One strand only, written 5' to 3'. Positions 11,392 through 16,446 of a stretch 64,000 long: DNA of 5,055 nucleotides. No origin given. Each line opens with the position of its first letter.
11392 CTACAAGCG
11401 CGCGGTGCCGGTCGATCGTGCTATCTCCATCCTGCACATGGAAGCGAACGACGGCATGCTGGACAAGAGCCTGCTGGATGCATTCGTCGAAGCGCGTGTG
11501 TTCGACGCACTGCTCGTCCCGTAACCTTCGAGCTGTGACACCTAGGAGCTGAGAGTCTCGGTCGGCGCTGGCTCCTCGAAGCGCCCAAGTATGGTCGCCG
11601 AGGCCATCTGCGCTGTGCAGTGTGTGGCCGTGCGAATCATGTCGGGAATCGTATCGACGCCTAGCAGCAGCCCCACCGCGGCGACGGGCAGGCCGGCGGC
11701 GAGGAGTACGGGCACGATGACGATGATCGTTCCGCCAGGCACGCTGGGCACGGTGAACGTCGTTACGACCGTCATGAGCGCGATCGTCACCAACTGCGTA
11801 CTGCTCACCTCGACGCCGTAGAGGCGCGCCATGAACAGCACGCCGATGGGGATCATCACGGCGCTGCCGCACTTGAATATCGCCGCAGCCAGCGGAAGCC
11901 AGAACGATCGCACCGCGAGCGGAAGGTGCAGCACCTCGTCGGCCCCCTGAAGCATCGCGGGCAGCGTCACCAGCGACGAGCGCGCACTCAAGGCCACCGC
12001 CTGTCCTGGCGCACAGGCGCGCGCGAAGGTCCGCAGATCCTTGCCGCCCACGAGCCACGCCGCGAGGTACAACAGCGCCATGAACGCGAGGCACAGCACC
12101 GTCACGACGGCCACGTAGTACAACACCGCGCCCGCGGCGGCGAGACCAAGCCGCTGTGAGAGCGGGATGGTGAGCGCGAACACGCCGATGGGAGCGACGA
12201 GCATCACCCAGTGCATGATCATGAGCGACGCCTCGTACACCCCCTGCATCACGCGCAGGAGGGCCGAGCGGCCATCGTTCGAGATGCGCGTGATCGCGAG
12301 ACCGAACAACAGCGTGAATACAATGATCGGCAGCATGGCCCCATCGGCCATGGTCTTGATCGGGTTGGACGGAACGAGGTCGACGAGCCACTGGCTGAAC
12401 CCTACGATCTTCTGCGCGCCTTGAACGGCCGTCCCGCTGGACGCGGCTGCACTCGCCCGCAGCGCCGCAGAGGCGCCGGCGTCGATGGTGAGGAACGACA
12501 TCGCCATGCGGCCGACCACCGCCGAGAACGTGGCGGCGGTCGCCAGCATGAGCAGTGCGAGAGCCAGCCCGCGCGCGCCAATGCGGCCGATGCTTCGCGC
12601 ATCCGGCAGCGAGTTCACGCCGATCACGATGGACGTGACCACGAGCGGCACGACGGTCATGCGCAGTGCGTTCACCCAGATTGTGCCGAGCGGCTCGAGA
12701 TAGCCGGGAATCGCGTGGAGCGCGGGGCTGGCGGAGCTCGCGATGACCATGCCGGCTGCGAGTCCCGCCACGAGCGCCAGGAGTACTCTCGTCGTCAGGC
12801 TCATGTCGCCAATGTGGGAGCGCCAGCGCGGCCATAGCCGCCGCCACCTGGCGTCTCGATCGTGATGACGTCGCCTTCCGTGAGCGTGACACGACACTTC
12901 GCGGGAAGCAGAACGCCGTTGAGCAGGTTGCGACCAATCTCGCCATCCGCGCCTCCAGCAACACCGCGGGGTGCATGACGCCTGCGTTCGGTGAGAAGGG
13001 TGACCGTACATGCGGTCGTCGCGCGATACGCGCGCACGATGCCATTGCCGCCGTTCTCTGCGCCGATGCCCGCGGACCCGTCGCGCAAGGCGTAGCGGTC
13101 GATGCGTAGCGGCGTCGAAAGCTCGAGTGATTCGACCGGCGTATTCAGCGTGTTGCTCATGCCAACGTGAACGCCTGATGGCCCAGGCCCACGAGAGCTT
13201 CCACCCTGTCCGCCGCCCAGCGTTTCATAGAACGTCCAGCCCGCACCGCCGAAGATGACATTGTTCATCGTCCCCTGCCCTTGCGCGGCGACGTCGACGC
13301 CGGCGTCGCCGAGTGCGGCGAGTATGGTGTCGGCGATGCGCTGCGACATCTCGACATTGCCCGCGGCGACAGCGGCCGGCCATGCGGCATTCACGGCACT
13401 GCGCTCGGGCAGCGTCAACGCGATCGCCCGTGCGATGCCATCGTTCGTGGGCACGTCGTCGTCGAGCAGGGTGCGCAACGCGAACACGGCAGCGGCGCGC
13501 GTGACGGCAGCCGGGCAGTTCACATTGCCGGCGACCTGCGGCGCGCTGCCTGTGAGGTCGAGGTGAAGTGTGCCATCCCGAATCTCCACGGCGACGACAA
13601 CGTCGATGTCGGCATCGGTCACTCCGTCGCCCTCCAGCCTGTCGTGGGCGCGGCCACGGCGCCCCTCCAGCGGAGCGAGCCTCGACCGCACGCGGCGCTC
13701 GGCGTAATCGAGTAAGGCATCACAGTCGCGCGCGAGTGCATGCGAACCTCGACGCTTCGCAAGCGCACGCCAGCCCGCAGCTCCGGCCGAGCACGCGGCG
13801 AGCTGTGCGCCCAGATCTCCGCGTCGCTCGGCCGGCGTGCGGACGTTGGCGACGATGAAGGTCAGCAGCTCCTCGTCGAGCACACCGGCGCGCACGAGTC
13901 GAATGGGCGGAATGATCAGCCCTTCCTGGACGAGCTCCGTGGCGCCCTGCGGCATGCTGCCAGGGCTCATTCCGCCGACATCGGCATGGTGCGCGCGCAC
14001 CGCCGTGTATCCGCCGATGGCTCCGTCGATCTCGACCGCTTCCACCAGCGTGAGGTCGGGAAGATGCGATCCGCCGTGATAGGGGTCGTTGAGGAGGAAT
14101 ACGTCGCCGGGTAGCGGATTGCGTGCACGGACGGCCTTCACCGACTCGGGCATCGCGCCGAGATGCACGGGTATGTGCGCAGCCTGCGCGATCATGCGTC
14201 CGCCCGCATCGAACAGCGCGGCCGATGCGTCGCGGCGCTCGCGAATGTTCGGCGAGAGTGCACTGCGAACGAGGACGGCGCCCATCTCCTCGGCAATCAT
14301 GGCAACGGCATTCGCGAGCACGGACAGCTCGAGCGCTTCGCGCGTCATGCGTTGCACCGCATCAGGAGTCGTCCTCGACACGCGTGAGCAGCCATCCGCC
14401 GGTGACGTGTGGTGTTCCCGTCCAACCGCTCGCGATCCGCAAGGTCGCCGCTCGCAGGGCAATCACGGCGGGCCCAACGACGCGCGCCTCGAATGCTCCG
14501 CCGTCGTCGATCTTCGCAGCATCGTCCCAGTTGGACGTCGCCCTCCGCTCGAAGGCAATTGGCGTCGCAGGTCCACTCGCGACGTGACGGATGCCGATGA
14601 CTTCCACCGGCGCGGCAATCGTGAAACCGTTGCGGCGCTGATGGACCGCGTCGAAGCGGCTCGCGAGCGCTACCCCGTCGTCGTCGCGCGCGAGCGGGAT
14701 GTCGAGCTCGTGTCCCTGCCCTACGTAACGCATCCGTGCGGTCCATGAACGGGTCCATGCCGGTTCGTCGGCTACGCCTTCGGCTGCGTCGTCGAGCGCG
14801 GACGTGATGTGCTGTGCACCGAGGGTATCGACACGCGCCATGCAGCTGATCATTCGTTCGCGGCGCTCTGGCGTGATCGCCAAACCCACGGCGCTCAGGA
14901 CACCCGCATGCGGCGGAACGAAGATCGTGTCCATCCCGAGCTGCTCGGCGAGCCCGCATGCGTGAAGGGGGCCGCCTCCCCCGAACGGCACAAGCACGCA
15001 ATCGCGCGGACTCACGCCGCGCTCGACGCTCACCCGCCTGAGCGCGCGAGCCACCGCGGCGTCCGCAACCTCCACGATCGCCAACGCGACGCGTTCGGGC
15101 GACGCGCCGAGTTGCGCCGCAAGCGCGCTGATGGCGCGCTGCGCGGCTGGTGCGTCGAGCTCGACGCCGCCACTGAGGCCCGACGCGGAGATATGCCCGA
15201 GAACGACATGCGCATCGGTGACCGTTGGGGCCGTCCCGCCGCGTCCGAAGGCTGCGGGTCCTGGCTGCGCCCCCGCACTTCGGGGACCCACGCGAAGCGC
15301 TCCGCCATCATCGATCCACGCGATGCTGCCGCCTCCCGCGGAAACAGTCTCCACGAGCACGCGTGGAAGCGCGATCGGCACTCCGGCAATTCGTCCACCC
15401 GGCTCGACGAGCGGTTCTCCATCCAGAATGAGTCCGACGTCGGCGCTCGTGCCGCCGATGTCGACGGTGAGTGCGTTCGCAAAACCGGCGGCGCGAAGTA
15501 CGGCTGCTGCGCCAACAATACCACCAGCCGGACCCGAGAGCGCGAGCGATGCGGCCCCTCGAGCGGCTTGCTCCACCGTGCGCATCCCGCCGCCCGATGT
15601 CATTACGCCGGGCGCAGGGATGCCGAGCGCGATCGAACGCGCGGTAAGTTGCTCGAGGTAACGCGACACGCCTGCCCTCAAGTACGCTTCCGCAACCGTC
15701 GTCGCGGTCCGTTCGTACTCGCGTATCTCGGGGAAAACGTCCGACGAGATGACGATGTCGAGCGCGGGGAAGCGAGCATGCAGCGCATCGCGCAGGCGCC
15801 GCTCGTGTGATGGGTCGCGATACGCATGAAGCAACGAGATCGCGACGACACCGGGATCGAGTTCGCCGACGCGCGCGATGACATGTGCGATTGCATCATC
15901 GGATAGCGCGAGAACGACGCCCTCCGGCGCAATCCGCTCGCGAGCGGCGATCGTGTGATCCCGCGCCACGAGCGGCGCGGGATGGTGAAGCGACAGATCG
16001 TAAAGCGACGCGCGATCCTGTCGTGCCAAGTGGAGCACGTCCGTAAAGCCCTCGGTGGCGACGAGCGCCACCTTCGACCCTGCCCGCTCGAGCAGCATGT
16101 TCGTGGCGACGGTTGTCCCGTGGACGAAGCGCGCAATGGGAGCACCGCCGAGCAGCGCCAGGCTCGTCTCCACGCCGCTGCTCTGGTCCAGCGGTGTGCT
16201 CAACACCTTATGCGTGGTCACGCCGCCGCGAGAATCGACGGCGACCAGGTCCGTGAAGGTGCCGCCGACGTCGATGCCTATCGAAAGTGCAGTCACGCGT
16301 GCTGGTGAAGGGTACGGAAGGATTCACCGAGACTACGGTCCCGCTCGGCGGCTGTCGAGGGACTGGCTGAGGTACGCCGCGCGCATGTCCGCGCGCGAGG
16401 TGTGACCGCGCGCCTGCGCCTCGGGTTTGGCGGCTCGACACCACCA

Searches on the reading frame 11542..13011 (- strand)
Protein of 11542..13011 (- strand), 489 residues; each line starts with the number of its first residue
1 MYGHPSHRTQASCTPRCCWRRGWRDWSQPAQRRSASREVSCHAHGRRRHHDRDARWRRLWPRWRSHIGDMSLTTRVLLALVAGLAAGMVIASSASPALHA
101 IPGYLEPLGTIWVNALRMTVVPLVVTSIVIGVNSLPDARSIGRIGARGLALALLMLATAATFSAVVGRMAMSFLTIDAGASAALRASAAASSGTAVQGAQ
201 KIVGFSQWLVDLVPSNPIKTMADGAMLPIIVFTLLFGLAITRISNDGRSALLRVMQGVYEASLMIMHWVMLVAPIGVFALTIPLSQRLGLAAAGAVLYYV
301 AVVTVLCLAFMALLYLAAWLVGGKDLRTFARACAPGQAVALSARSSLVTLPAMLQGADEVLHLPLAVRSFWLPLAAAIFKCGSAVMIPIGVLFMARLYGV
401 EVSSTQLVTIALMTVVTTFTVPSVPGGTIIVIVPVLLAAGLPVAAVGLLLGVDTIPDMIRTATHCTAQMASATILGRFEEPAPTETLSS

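Call 111: search_protein_families(library=pfam, proteins=[window:11542-13011:-], max_evalue=0.0001)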
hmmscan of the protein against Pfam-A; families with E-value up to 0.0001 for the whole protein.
window:11542-13011:- (489 aa): 1 family
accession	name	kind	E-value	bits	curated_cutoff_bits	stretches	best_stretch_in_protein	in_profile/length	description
PF00375.23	SDF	-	1.8e-79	268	27.9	1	72-477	1-386/387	Sodium:dicarboxylate symporter family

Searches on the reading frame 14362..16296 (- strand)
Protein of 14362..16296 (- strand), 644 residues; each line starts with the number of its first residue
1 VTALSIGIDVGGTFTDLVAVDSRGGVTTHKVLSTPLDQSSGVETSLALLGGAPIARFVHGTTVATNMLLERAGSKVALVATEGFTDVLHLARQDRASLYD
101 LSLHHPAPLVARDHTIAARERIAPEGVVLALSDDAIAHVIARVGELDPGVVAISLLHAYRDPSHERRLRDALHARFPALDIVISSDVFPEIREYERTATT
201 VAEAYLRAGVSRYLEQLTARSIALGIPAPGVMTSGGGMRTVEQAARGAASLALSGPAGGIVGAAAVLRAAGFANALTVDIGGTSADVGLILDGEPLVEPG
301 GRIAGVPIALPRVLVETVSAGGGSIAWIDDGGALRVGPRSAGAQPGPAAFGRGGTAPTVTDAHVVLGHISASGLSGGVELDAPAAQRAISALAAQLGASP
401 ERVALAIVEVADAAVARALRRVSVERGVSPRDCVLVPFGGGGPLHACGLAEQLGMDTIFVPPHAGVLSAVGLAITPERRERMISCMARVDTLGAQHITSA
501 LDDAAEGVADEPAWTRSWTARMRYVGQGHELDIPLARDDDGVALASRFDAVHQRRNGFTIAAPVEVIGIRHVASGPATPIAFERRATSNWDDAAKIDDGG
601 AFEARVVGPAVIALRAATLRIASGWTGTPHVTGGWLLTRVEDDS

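Call 111: search_protein_families(library=pfam, proteins=[window:14362-16296:-], max_evalue=0.0001)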
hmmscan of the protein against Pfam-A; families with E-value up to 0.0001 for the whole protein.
window:14362-16296:- (644 aa): 2 families
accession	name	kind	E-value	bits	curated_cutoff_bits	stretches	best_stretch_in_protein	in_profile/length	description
PF01968.24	Hydantoinase_A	-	4.3e-81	272.8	22.9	1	196-474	1-284/291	Hydantoinase/oxoprolinase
PF05378.19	Hydant_A_N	-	7.2e-40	137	25.2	1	6-173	2-173/176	Hydantoinase/oxoprolinase N-terminal region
